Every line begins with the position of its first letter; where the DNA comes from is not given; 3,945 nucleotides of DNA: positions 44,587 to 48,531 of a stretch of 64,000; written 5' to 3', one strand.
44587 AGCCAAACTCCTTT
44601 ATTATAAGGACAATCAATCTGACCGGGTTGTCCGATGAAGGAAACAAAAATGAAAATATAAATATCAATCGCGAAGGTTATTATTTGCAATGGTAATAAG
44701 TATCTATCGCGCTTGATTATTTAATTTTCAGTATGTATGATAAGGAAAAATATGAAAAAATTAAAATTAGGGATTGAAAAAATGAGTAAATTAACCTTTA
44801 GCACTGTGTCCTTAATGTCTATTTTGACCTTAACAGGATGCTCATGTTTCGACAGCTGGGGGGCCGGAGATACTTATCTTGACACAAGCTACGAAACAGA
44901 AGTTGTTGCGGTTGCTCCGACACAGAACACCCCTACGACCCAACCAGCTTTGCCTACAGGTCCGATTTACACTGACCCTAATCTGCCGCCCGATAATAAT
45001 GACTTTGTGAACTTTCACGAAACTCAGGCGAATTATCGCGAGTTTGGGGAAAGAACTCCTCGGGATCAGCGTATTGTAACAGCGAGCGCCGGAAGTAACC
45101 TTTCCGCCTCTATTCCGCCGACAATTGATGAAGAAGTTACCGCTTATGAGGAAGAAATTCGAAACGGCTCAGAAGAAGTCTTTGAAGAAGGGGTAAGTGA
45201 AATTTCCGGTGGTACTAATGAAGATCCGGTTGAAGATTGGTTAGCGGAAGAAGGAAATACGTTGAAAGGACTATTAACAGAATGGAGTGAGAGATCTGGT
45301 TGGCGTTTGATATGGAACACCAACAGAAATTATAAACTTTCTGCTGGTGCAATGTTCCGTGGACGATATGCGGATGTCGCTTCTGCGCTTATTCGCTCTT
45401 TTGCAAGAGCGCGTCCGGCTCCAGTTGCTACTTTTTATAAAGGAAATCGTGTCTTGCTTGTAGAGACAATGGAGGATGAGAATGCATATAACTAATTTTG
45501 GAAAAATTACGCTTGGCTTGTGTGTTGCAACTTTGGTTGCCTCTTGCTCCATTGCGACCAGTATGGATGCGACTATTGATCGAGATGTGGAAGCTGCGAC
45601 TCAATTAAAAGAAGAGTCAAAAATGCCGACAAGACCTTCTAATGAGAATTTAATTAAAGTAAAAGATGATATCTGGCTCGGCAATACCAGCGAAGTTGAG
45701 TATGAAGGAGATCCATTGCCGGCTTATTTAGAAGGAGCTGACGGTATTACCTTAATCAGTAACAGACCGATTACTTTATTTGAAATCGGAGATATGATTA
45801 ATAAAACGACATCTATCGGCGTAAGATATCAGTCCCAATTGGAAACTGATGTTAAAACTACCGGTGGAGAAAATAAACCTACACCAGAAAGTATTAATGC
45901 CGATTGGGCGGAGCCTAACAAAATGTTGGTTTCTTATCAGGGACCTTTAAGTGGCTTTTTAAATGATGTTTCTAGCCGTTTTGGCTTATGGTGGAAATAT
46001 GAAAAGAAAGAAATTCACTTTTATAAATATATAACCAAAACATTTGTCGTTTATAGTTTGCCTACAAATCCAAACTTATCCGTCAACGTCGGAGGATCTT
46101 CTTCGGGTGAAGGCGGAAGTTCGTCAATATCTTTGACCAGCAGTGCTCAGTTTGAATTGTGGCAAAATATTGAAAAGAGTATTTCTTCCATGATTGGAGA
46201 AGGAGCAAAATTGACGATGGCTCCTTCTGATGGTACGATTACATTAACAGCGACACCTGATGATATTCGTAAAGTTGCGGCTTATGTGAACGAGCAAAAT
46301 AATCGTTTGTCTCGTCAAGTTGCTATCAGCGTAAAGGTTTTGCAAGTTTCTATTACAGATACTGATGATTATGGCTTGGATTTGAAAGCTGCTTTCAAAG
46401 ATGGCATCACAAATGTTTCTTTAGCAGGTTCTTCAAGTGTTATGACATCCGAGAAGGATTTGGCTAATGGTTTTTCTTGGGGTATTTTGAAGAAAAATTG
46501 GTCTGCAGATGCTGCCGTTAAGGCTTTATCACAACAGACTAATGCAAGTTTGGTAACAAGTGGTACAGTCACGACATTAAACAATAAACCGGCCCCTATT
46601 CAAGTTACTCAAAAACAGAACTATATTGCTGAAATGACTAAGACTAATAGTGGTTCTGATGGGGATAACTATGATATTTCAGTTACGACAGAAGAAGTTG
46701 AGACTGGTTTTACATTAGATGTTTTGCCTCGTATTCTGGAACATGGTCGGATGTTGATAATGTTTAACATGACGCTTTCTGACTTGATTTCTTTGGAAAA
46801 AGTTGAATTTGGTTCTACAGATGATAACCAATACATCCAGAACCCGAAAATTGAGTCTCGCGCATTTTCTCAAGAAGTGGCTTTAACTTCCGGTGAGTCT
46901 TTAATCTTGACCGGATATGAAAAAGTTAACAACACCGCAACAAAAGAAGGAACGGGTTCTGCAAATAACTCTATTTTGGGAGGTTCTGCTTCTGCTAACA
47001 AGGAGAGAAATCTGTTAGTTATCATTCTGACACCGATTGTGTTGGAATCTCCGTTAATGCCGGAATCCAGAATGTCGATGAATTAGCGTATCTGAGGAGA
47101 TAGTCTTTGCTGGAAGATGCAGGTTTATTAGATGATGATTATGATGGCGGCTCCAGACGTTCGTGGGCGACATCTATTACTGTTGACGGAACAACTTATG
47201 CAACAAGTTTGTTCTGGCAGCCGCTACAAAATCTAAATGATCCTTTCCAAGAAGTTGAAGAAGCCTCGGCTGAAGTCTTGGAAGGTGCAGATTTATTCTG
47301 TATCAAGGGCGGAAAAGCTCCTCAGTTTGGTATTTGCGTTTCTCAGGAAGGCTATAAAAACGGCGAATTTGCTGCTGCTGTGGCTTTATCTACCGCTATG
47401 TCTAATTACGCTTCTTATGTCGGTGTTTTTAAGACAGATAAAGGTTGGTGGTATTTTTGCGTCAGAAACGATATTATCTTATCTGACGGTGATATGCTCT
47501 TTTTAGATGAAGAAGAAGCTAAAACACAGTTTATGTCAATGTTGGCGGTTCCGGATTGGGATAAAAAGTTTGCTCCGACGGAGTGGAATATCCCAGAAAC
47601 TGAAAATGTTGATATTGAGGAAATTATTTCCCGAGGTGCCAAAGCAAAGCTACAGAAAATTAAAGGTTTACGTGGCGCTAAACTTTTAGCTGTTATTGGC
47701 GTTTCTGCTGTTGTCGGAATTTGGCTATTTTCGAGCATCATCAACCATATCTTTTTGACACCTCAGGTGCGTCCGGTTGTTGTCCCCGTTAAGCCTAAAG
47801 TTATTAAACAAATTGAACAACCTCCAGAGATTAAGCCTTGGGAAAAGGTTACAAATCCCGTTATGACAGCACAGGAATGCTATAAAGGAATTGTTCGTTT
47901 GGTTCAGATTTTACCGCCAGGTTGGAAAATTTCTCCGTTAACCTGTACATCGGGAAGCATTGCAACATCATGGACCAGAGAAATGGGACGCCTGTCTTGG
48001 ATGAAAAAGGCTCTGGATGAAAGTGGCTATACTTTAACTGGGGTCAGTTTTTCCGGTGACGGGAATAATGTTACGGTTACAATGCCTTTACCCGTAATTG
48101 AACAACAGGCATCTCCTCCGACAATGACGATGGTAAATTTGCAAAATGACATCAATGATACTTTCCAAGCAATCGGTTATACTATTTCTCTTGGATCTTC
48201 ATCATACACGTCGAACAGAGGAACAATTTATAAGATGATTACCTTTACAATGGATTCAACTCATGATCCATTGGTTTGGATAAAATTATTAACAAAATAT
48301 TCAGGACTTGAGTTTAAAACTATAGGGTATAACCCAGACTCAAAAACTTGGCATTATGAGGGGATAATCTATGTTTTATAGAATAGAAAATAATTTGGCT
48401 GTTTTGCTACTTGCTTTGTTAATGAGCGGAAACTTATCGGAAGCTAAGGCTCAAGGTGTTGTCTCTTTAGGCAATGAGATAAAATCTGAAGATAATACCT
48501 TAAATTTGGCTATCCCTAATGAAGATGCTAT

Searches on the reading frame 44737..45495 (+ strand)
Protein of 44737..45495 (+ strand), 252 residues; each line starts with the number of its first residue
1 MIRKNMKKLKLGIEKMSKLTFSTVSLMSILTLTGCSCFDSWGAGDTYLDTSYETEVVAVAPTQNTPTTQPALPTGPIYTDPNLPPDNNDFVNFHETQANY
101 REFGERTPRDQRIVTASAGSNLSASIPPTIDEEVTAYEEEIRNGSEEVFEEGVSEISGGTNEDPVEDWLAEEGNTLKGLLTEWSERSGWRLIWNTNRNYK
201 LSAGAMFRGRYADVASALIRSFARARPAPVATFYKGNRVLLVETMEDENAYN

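Call 22: search_protein_families(library=pfam, proteins=[window:44737-45495:+], max_evalue=0.0001)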
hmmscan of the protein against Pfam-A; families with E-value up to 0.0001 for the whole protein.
window:44737-45495:+ (252 aa): 1 family
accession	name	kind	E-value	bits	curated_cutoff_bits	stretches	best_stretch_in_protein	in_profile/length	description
PF10671.14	TcpQ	-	2e-15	57.1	27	1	167-243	2-78/80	Toxin co-regulated pilus biosynthesis protein Q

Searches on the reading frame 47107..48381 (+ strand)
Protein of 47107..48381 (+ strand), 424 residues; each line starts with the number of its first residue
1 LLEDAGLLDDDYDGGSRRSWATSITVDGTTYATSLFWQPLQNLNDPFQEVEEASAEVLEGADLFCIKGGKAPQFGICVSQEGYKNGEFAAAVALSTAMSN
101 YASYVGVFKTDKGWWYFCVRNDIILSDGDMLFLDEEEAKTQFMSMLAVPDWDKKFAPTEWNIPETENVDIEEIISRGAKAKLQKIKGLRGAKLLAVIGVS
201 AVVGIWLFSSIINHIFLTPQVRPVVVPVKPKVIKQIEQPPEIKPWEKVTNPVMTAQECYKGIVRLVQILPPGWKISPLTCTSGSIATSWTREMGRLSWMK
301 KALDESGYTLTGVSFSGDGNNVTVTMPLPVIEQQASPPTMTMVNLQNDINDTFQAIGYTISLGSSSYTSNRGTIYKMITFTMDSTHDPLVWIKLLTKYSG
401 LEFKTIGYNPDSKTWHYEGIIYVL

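Call 22: search_protein_families(library=pfam, proteins=[window:47107-48381:+], max_evalue=0.0001)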
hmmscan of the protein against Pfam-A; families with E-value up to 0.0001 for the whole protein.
window:47107-48381:+ (424 aa): 1 family
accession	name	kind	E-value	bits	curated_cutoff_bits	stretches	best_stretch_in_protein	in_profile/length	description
PF06864.17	PAP_PilO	-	1.9e-10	40.6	26.7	1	34-328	4-310/419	Pilin accessory protein (PilO)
